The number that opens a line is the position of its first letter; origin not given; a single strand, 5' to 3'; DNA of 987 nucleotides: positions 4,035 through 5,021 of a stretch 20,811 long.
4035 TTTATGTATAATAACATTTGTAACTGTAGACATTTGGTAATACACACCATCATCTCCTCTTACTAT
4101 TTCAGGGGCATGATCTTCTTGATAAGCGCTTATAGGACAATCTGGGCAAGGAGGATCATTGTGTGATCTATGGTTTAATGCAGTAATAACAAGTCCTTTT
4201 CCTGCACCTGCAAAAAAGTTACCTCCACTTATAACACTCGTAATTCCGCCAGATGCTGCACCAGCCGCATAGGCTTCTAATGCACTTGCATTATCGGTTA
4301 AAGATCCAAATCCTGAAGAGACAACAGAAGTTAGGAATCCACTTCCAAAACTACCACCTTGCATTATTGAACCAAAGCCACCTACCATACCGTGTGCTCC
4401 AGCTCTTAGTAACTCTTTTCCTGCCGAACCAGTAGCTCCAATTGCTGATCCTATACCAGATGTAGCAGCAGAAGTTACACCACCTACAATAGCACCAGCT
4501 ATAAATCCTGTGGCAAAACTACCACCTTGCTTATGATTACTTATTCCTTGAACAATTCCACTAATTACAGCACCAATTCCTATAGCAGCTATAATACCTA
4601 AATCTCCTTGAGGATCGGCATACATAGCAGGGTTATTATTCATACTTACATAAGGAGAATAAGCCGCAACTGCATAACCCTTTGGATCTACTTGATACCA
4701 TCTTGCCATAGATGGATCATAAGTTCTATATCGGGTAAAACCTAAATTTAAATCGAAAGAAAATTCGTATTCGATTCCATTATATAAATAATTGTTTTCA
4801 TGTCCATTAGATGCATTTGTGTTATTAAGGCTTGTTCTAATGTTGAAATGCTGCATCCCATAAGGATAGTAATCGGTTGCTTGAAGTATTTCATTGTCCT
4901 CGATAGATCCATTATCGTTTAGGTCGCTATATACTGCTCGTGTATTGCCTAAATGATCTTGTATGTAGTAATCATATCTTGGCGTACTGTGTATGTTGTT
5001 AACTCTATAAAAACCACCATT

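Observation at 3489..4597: RHS toxin C-terminus: ~140-aa glycine-zipper-like hydrophobic segment plus an unrecognised ~230-aa domain, with no cognate immunity gene downstream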

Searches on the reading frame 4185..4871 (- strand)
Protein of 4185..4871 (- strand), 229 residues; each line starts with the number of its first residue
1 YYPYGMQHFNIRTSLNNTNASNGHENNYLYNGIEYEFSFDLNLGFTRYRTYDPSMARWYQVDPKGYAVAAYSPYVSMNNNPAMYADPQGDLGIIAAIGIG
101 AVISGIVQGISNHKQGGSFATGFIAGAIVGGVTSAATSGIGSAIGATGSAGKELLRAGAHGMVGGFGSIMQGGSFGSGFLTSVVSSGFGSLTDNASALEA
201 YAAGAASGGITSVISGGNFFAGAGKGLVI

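Call 22: find_homologous_proteins(query=window:4185-4871:-, max_evalue=0.001)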
Query window:4185-4871:- (229 aa): 31 proteins with E <= 0.001 among 2997 candidates.
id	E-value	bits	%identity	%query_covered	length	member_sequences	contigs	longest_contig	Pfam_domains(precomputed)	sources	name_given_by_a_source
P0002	5.5e-43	165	44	100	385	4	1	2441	PF26636.1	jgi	jgi:RHS repeat-associated protein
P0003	2.2e-42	164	52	72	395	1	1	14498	PF26636.1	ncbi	-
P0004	1.2e-38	151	42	100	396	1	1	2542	PF26636.1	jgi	-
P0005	3.0e-36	143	48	69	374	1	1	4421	-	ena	-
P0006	9.2e-36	142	47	69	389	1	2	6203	-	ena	-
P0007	4.8e-32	130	46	69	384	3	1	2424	-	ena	-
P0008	1.2e-31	128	54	55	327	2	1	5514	-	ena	-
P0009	3.9e-31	127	54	69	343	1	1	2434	-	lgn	-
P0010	7.6e-29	119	46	59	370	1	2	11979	-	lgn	-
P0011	3.4e-26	111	47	74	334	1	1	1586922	-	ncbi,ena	-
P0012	1.6e-25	108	46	71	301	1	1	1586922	PF09000.16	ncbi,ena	-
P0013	1.7e-25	108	45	72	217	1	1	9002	-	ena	-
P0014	7.1e-18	83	45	48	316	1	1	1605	-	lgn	-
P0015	1.1e-17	83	40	69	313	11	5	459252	-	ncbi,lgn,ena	-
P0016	1.8e-17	82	45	45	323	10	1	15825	-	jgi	jgi:hypothetical protein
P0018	1.3e-16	79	39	69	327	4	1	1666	PF00277.24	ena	-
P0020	4.4e-15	74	44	66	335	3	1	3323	-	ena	-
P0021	1.3e-14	73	58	42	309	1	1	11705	-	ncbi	-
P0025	1.2e-7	50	38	61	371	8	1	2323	-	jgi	jgi:hypothetical protein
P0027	5.2e-7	48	45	48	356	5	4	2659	-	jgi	jgi:hypothetical protein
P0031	3.0e-4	39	33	79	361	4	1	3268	PF04830.19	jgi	-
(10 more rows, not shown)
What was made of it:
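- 4161..4595 (-): Conserved Gly/Ala/Ser-rich pre-toxin module (aa 2029-2173). Six predicted helices joined at three GG[SN]F turns. 31 homologues in call 22.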

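Call 25: find_encoding_contigs(protein=P0021, flank=6000, max_places=4)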
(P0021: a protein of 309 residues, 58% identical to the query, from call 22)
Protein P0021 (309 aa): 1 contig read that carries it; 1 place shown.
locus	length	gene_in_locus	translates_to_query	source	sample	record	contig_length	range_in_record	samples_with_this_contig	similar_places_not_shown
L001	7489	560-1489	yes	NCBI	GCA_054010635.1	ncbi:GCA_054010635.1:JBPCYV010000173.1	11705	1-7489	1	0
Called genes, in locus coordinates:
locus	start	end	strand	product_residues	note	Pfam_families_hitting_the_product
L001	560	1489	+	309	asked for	-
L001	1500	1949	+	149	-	-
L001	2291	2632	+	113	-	-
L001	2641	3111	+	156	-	-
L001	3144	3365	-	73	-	-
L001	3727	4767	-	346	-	PF00676:E1_dh, PF02775:TPP_enzyme_C (weak), PF13292:DXP_synthase_N (weak)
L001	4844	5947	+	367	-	PF02463:SMC_N, PF13175:AAA_15, PF13476:AAA_23, PF13555:AAA_29 (weak), PF13304:AAA_21 (faint)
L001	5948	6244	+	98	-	PF05258:DciA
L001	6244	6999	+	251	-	-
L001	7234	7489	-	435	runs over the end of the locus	PF06123:CreD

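Call 26: find_encoding_contigs(protein=P0009, flank=6000, max_places=4)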
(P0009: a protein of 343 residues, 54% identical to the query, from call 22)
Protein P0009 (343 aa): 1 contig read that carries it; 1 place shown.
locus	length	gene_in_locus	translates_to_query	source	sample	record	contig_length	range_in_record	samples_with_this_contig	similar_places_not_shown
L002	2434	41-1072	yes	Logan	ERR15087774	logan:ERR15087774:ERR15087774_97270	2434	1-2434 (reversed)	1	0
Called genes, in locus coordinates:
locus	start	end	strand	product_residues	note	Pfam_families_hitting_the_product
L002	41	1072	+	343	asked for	-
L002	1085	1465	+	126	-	-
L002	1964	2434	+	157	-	?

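Call 41: search_protein_families(library=pfam, proteins=[P0031, P0025, P0027, P0012, P0018, P0020, P0002, P0005, P0007], max_evalue=10)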
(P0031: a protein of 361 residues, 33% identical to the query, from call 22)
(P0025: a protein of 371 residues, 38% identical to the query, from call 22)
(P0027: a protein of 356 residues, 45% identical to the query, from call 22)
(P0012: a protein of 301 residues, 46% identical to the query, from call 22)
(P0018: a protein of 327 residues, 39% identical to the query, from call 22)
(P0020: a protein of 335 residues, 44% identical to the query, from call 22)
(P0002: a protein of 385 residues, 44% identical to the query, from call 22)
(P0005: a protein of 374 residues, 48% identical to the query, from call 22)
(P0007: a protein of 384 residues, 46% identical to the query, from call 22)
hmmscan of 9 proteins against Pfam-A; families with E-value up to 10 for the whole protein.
P0031 (361 aa): 3 families
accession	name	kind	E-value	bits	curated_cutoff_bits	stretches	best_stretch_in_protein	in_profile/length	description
PF04830.18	DUF637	-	2.9e-06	27.6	26.6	1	84-172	83-167/168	Possible hemagglutinin (DUF637)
PF06682.17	SARAF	-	0.24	11.5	30.8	1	213-246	250-283/333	SOCE-associated regulatory factor of calcium homoeostasis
PF04550.17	Phage_holin_3_2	-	6.9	7.6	25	0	79-145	16-81/86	Phage holin family 2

P0025 (371 aa): 0 families

P0027 (356 aa): 2 families
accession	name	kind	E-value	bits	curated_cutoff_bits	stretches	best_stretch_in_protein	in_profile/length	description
PF05055.17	DUF677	-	0.024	14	29.1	1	227-274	106-153/336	Protein of unknown function (DUF677)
PF06682.17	SARAF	-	0.13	12.4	30.8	1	178-224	246-284/333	SOCE-associated regulatory factor of calcium homoeostasis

P0012 (301 aa): 1 family
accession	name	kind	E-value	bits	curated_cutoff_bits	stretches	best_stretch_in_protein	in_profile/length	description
PF09000.15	Cytotoxic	-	6.2e-16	59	22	1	202-271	7-78/80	Cytotoxic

P0018 (327 aa): 1 family
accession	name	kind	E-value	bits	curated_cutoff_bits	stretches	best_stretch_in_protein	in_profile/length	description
PF00277.23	SAA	-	8.6e-30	103.6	30.8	1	213-311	2-93/102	Serum amyloid A protein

P0020 (335 aa): 2 families
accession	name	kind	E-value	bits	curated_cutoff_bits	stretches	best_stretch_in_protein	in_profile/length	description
PF03734.19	YkuD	-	0.0081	17.2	23.4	1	211-306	9-129/146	L,D-transpeptidase catalytic domain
PF06682.17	SARAF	-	4.5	7.3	30.8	1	34-55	244-264/333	SOCE-associated regulatory factor of calcium homoeostasis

P0002 (385 aa): 0 families

P0005 (374 aa): 0 families

P0007 (384 aa): 0 families

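Call 42: find_encoding_contigs(protein=P0012, flank=10000, max_places=2)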
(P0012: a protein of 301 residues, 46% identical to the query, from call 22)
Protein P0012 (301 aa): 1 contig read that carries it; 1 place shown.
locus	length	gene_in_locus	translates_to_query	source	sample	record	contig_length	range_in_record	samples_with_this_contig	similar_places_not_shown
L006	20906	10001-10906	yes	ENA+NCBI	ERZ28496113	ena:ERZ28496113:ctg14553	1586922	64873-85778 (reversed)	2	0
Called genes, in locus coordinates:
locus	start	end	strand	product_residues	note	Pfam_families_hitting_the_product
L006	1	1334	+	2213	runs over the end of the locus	PF20041:DUF6443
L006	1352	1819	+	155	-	PF09965:DUF2199 (weak)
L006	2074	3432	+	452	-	PF05598:DUF772, PF13586:DDE_Tnp_1_2 (weak)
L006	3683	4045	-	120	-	PF12844:HTH_19, PF13560:HTH_31, PF01381:HTH_3, PF13443:HTH_26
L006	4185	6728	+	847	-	PF01807:Zn_ribbon_DnaG, PF08275:DNAG_N (faint), PF13155:Toprim_2, PF13362:Toprim_3 (weak), PF27228:MTBMA_p00010_2nd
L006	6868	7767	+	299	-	PF00589:Phage_integrase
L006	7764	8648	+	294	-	PF00589:Phage_integrase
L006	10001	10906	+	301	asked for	PF09000:Cytotoxic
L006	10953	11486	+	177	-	-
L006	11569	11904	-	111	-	PF13560:HTH_31 (weak), PF12844:HTH_19 (weak), PF13443:HTH_26 (faint), PF01381:HTH_3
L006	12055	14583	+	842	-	PF01807:Zn_ribbon_DnaG, PF13155:Toprim_2, PF13362:Toprim_3 (faint), PF27228:MTBMA_p00010_2nd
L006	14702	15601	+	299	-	PF00589:Phage_integrase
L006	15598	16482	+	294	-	PF00589:Phage_integrase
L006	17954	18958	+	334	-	-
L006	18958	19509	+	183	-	-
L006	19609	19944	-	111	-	PF13560:HTH_31, PF12844:HTH_19, PF01381:HTH_3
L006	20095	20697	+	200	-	PF01807:Zn_ribbon_DnaG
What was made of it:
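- The orphan cassettes in L006 sit next to recombinase genes (call 42).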

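Call 43: find_encoding_contigs(protein=P0003, flank=8000, max_places=2)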
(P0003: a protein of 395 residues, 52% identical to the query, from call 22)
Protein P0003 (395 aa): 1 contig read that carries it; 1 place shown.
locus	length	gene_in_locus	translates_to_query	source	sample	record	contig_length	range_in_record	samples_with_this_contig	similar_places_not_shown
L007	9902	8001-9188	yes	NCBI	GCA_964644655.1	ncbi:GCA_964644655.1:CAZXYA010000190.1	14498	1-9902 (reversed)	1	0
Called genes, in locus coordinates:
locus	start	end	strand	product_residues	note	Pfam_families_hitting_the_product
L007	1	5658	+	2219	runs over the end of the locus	PF20041:DUF6443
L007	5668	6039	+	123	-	-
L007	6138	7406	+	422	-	-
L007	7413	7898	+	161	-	-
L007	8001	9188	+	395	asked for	PF26636:DUF8209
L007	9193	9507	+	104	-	PF07377:DUF1493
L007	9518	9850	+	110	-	-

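Call 63: search_protein_families(library=pfam, proteins=[L001:1500-1946:+, L002:1085-1462:+], max_evalue=1)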
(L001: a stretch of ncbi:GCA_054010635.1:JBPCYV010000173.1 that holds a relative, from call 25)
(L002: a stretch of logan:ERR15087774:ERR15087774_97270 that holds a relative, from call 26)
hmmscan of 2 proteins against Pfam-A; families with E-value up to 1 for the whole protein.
L001:1500-1946:+ (149 aa): 3 families
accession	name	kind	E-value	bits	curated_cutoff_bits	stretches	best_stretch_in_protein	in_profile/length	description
PF25085.1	DUF7802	-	0.04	13.2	27.4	1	9-120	213-320/425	Domain of unknown function (DUF7802)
PF17611.7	DUF5506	-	0.044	14.2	27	1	38-107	45-114/161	Family of unknown function (DUF5506)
PF01848.21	HOK_GEF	-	0.52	10.4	22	0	106-121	6-21/42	Hok/gef family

L002:1085-1462:+ (126 aa): 0 families

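Call 68: search_protein_families(library=phrogs, proteins=[P0009], max_evalue=0.1)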
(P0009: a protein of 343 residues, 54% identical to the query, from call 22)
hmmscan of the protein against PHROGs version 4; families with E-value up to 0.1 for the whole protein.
P0009 (343 aa): 0 families
